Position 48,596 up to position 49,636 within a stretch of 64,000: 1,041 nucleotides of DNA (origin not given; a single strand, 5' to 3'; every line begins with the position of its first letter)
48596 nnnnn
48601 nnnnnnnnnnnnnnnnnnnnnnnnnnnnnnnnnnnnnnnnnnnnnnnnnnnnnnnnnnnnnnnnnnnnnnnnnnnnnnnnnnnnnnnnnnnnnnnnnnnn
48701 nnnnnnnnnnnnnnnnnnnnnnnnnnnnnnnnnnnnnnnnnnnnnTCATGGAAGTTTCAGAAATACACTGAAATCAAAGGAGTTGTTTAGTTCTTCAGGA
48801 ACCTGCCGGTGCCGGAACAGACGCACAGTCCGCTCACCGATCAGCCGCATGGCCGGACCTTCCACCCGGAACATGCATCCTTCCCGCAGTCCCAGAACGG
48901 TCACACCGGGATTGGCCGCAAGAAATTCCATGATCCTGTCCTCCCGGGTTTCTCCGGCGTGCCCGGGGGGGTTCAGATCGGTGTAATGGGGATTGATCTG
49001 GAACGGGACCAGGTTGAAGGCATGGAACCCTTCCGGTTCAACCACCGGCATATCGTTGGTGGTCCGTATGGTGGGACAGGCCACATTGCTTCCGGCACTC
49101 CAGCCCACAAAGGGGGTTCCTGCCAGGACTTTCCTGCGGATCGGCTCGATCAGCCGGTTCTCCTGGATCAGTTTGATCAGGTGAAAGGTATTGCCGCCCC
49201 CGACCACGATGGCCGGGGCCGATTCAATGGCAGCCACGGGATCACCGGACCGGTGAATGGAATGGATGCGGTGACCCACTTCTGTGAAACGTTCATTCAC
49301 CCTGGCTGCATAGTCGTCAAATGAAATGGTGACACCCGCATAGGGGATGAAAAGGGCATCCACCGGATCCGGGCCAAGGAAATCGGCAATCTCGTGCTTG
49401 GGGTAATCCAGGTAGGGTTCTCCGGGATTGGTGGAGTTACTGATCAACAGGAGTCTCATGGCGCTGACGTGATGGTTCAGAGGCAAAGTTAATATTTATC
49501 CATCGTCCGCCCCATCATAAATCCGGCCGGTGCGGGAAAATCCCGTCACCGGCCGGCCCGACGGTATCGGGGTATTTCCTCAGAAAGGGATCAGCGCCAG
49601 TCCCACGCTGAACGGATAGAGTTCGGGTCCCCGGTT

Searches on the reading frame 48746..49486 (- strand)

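Call 9: search_protein_families(library=pfam, proteins=[window:48746-49486:-], max_evalue=0.001)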
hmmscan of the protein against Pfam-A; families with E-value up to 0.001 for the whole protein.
window:48746-49486:- (246 aa): 1 family
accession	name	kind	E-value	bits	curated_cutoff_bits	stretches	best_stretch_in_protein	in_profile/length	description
PF03575.23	Peptidase_S51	-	3.7e-60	203.6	23.9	1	12-215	1-205/206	Peptidase family S51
